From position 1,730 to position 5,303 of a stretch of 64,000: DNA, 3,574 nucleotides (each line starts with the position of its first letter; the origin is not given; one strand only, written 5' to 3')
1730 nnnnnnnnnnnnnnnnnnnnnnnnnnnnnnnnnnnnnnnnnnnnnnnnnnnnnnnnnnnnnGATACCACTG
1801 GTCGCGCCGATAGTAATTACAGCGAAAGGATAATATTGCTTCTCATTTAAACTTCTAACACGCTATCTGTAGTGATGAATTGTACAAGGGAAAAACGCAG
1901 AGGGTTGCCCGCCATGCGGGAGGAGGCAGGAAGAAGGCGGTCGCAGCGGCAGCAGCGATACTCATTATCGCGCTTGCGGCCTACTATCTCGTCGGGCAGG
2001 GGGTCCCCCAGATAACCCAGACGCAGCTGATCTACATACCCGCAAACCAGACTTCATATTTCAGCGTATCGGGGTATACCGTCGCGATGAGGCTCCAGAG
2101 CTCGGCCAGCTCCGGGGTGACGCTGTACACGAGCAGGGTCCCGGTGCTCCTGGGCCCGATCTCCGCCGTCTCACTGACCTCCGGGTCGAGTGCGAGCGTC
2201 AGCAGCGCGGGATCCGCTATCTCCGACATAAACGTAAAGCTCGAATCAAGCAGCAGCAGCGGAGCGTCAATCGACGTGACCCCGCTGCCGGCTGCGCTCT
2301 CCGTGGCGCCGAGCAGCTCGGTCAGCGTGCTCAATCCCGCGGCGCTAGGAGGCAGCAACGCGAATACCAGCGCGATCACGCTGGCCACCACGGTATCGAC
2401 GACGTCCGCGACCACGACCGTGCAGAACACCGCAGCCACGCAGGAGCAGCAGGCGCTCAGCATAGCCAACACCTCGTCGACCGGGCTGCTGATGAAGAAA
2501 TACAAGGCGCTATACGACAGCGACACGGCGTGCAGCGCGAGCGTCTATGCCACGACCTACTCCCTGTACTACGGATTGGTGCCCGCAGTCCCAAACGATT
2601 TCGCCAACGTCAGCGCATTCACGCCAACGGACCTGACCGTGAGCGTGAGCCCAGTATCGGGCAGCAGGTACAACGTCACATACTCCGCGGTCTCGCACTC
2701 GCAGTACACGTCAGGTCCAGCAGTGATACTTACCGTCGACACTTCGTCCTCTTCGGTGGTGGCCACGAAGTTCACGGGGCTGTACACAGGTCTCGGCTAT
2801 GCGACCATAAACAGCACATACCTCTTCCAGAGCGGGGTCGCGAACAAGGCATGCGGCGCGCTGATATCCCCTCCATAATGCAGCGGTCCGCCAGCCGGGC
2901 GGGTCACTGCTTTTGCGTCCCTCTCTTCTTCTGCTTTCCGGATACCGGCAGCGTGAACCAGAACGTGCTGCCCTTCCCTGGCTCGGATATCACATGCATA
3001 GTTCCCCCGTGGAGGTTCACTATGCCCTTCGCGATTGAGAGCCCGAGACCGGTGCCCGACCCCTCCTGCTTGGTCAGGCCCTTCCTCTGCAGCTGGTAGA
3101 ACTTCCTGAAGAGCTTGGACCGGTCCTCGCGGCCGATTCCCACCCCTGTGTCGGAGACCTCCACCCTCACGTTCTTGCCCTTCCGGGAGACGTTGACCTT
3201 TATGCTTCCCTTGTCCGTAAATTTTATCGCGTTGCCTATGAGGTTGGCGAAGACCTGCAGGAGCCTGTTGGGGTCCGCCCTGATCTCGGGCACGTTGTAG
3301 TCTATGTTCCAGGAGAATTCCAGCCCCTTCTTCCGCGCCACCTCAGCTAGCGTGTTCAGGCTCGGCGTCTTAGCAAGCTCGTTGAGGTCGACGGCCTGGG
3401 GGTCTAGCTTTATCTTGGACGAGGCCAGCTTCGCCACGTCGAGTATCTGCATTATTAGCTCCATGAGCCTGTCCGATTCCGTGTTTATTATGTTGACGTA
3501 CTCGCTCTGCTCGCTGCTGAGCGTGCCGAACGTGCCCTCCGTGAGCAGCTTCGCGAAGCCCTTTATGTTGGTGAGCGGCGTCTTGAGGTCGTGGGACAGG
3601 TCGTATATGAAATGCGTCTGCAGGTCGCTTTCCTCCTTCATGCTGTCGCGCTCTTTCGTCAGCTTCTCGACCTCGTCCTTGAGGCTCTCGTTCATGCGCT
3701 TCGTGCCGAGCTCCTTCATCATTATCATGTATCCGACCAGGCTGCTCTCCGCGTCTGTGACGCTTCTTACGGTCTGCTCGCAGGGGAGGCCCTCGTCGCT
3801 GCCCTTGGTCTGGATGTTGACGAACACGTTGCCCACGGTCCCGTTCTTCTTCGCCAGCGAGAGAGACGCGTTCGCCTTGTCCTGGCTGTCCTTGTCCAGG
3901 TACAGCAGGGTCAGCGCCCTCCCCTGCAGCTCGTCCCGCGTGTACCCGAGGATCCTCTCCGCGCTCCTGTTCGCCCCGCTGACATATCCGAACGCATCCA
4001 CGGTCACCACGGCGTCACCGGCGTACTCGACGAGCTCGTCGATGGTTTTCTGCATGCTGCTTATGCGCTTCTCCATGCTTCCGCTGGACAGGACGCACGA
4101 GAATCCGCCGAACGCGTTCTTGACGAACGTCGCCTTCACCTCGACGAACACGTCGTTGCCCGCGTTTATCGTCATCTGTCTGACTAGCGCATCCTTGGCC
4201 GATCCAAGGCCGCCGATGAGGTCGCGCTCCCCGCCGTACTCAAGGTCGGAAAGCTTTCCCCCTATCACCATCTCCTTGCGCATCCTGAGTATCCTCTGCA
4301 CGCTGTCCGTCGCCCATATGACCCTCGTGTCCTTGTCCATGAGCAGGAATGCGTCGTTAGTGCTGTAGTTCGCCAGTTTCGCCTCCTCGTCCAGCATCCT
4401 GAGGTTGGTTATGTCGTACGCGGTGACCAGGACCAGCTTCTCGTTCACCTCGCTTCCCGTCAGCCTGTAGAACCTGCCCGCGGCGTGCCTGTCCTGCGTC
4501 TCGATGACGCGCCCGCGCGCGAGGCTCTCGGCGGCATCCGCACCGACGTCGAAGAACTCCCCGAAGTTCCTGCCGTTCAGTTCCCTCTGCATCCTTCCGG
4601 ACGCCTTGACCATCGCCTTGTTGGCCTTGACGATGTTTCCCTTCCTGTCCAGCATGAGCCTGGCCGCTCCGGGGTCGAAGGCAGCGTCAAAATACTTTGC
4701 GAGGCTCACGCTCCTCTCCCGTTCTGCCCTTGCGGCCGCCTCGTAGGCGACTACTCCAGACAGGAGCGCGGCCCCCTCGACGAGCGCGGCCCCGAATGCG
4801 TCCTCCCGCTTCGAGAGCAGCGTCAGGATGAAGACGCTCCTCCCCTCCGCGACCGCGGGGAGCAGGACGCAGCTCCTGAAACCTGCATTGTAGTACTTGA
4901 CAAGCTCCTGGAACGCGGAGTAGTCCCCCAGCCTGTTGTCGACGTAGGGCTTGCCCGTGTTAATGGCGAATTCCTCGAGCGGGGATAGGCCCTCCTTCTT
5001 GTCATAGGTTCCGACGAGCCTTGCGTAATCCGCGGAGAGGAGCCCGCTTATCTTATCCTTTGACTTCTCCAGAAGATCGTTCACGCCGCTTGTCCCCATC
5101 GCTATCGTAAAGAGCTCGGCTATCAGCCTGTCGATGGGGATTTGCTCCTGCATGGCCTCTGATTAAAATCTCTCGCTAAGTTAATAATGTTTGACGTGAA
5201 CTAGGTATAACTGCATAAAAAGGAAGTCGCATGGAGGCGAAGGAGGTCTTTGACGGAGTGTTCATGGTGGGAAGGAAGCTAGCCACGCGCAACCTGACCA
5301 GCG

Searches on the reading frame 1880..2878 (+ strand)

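Call 3: search_protein_families(library=pfam, proteins=[window:1880-2878:+], max_evalue=10)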
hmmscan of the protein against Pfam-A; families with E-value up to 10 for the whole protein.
window:1880-2878:+ (332 aa): 1 family
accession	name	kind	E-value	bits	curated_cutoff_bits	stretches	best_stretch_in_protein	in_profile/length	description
PF10507.14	TMEM65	-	0.2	12.1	25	1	145-199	31-85/109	Transmembrane protein 65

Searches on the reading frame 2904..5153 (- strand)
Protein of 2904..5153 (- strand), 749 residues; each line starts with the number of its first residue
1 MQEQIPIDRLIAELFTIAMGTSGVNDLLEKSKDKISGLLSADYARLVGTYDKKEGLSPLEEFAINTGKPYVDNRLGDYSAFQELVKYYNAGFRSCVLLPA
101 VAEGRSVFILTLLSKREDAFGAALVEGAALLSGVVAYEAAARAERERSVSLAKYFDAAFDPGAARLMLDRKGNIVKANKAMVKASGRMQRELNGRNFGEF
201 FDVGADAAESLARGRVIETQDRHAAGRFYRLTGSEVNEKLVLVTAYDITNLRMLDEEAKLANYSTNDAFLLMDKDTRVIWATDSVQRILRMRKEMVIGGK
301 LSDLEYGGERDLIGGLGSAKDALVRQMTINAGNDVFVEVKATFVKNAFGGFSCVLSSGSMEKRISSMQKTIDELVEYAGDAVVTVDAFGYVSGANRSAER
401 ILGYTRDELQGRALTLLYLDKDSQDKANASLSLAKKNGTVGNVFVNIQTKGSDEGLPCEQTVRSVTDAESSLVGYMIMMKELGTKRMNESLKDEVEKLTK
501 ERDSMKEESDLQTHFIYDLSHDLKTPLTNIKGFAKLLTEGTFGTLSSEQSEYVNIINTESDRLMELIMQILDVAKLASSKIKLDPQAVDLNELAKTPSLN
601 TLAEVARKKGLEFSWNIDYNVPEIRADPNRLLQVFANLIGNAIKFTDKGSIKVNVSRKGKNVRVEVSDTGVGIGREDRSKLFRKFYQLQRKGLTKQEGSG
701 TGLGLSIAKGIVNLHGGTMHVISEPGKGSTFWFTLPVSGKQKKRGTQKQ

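Call 3: search_protein_families(library=pfam, proteins=[window:2904-5153:-], max_evalue=10)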
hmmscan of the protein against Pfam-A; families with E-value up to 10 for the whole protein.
window:2904-5153:- (749 aa): 14 families
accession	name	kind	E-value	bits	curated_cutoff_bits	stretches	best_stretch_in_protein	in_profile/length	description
PF02518.31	HATPase_c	-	4e-32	111.4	26.4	1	627-737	2-109/111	Histidine kinase-, DNA gyrase B-, and HSP90-like ATPase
PF00989.32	PAS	-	4.9e-19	68.9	22.6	3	372-480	4-111/113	PAS fold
PF00512.31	HisKA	-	4.6e-18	65.5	26.9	1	512-577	2-64/66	His Kinase A (phospho-acceptor) domain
PF13426.13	PAS_9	-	6.8e-17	62.1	27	3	380-480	2-99/103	PAS domain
PF08448.16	PAS_4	-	8.9e-12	45.7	23.1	3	166-235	9-78/110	PAS fold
PF13188.13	PAS_8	-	8.6e-07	29.1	21.8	2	374-424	6-57/65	PAS domain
PF24820.1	Diguanyl_cycl_sensor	-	4.8e-05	23.7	28.1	1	374-432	1-58/109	Diguanylate cyclase-like sensor domain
PF13185.12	GAF_2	-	0.0042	17.7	28.6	1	63-135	60-131/136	GAF domain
PF14501.12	HATPase_c_5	-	0.0072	16.7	22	1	631-724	6-91/102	GHKL domain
PF13589.12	HATPase_c_3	-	0.022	15.2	25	1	634-708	6-80/137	Histidine kinase-, DNA gyrase B-, and HSP90-like ATPase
PF08447.18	PAS_3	-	0.034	14.9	25.6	1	394-450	4-61/89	PAS fold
PF13581.12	HATPase_c_2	-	0.043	14.3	27.4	1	635-713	40-110/127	Histidine kinase-like ATPase domain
PF09943.14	DUF2175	-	0.11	13.1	25.1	1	332-413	9-89/98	Uncharacterized protein conserved in archaea (DUF2175)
PF00961.24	LAGLIDADG_1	-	0.28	12.5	23.1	1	504-581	20-92/102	LAGLIDADG endonuclease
